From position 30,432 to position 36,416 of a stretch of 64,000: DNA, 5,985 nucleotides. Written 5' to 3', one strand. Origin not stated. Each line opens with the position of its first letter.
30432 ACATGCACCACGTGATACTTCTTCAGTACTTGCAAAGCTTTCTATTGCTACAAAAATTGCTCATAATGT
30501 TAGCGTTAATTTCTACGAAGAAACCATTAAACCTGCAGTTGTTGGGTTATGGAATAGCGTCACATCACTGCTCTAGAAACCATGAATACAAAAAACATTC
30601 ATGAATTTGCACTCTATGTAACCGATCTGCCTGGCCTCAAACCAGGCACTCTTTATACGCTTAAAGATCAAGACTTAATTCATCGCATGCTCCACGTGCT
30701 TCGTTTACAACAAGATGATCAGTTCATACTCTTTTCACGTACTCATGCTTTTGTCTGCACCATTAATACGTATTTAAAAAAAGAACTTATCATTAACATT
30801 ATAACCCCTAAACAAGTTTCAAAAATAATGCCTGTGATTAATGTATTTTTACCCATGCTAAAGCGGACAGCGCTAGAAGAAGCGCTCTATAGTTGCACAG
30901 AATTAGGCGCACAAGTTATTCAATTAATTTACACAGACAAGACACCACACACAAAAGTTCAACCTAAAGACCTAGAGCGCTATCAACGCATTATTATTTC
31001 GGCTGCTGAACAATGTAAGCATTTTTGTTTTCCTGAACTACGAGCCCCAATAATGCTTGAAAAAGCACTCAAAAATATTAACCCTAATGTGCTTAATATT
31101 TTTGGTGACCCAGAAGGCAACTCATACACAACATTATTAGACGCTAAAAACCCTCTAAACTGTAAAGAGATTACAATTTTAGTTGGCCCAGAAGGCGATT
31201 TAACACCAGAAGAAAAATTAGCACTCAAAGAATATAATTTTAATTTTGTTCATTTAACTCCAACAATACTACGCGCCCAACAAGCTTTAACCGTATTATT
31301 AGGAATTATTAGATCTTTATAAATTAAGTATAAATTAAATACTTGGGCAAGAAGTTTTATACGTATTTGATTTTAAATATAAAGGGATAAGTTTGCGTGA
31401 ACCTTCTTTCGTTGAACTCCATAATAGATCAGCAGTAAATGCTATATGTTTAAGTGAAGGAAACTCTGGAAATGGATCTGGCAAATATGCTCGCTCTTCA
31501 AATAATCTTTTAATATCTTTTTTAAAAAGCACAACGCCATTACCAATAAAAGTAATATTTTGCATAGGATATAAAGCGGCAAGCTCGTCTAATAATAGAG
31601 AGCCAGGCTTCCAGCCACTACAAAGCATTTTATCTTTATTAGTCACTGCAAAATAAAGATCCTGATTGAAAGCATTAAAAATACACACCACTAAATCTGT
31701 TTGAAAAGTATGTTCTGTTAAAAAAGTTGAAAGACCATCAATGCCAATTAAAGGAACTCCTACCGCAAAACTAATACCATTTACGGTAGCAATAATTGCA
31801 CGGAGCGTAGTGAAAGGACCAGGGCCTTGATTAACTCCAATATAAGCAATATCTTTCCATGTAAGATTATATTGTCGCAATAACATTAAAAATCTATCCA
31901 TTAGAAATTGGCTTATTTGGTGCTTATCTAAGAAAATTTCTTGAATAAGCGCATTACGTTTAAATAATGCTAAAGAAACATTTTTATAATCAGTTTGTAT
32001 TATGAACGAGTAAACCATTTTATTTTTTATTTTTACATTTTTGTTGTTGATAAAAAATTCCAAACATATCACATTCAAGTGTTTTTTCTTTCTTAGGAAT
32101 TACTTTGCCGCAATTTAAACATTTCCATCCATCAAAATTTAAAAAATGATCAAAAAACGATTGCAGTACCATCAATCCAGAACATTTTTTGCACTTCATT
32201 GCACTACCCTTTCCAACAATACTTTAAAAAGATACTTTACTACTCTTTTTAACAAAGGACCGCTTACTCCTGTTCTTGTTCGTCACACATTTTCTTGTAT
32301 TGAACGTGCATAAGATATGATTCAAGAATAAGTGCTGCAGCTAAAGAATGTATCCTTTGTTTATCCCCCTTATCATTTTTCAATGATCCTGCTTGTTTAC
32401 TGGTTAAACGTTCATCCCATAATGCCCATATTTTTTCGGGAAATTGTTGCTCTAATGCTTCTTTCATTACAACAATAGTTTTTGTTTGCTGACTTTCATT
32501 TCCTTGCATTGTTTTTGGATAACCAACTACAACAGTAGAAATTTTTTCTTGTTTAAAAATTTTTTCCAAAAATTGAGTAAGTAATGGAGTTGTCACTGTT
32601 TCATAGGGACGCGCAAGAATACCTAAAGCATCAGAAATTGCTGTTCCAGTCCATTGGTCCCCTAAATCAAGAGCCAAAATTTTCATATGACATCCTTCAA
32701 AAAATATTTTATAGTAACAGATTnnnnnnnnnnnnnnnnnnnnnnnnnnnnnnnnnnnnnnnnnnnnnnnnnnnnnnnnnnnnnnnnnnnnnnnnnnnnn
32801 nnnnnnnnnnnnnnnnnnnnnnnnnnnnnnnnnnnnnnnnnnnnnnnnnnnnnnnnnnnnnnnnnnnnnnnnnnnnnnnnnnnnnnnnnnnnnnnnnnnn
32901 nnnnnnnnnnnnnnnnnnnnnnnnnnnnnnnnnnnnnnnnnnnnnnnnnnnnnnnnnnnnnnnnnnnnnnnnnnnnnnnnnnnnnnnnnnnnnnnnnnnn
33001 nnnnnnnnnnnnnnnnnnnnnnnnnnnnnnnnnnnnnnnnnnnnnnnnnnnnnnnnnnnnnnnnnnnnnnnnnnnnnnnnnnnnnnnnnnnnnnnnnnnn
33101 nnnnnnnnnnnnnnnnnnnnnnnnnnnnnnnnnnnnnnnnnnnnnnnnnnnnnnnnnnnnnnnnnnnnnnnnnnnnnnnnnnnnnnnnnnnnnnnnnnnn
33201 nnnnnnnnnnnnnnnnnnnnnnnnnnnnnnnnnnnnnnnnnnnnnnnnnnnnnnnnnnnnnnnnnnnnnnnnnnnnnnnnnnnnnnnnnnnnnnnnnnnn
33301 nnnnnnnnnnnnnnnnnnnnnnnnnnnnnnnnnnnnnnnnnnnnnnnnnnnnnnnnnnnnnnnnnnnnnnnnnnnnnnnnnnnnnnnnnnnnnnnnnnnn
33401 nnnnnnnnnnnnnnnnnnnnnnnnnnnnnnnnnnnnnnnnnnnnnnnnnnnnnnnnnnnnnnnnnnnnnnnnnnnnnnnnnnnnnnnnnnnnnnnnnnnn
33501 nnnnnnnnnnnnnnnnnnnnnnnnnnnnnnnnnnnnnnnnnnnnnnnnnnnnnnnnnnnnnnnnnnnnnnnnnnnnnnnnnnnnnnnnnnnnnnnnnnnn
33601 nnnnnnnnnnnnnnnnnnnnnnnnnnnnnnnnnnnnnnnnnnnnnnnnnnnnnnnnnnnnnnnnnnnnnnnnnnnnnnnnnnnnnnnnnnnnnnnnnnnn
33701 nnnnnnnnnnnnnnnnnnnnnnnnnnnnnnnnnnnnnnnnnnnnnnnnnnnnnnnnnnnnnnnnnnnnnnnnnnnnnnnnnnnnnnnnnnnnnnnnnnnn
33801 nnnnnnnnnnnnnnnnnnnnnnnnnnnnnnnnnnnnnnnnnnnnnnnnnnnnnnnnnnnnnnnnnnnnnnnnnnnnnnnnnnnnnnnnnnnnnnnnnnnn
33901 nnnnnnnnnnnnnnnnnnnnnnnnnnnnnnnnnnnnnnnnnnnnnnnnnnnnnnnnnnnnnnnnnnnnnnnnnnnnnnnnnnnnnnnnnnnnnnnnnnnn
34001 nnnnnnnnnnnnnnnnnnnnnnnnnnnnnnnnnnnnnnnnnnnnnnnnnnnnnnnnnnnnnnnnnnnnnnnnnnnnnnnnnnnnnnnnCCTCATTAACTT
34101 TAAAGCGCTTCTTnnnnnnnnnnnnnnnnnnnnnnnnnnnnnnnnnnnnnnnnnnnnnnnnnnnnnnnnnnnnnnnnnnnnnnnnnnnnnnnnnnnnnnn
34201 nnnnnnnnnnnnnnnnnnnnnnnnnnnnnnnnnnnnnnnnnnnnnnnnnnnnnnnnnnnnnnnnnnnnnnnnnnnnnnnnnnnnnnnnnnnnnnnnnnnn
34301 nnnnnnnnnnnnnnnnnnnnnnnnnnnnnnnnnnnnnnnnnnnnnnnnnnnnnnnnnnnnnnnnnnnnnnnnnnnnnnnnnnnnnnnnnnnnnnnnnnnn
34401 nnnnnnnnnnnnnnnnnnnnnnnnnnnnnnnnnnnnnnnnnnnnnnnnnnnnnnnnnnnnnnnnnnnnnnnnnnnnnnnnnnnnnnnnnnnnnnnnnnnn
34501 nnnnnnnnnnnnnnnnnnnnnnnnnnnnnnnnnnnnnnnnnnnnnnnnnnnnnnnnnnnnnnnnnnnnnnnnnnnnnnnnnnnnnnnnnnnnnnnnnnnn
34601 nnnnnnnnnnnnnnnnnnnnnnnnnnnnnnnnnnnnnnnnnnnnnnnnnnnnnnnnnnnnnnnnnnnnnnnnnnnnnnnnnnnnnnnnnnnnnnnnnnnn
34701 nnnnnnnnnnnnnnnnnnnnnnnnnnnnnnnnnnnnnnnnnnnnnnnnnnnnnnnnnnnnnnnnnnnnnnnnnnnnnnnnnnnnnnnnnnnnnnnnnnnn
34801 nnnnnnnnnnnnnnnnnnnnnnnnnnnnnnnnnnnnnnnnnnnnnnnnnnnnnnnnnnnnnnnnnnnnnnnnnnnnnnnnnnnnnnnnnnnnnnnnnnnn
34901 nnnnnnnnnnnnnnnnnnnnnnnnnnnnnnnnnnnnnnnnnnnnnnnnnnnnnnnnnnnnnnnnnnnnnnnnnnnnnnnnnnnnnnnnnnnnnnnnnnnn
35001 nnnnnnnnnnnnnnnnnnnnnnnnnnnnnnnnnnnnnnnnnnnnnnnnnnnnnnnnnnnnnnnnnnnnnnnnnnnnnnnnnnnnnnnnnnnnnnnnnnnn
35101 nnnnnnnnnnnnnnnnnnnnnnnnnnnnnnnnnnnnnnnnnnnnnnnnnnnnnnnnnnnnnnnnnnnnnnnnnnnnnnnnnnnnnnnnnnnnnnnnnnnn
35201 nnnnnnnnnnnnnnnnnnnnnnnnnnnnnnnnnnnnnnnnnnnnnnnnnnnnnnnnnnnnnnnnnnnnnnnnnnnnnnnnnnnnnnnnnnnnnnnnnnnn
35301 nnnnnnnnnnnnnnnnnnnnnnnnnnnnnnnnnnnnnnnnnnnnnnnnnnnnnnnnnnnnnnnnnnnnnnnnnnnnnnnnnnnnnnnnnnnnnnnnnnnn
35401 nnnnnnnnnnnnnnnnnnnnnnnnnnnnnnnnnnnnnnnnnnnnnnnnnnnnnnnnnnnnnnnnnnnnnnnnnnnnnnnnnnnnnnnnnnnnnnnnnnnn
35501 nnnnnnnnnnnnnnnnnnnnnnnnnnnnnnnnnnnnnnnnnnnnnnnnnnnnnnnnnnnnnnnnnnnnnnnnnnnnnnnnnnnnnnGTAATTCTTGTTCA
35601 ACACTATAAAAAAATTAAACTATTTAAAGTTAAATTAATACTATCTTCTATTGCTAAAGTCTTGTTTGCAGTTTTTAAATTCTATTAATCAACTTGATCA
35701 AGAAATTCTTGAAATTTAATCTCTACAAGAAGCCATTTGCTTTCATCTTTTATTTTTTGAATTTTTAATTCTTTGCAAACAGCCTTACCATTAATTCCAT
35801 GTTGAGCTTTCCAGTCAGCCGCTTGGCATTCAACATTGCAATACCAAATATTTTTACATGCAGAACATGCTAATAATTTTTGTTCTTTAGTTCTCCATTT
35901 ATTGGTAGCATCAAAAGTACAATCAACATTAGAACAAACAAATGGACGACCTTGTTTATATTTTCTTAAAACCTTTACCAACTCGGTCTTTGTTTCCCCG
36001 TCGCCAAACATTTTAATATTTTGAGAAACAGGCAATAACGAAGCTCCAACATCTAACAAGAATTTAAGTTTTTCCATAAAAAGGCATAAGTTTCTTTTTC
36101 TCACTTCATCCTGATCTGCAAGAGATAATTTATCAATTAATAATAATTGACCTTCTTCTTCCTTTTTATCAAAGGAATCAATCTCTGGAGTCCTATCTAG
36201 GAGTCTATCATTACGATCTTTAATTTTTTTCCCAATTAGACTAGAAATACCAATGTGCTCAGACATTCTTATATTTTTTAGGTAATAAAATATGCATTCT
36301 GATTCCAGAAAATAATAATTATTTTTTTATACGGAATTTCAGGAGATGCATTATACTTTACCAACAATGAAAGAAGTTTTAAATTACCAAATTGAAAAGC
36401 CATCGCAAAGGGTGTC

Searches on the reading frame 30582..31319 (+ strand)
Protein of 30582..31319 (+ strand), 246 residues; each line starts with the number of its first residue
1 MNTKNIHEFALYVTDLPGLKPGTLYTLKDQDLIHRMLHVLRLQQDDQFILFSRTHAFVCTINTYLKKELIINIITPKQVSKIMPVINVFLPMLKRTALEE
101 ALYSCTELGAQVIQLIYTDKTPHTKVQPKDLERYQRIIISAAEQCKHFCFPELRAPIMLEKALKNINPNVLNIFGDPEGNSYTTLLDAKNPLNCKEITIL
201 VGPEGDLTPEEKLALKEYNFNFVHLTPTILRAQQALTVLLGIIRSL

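Call 38: search_protein_families(library=pfam, proteins=[window:30582-31319:+], max_evalue=0.00001)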
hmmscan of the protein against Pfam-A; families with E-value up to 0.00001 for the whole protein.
window:30582-31319:+ (246 aa): 1 family
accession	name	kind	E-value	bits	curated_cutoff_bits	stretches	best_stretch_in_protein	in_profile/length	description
PF04452.19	Methyltrans_RNA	-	2.9e-33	115.2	23.9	1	86-243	7-164/165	RNA methyltransferase domain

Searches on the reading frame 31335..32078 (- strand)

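Call 38: search_protein_families(library=pfam, proteins=[window:31335-32078:-], max_evalue=0.00001)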
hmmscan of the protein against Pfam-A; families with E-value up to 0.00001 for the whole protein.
window:31335-32078:- (247 aa): 1 family
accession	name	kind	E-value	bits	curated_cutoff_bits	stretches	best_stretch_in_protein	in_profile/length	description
PF00814.31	TsaD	-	7.4e-11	42.7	24.8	1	59-144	33-121/264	tRNA N6-adenosine threonylcarbamoyltransferase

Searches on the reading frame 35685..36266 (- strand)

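Call 38: search_protein_families(library=pfam, proteins=[window:35685-36266:-], max_evalue=0.00001)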
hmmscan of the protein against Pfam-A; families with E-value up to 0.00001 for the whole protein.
window:35685-36266:- (193 aa): 1 family
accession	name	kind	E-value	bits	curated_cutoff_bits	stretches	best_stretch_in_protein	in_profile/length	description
PF01753.24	zf-MYND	-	4.1e-10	40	22.7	1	127-156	7-35/39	MYND finger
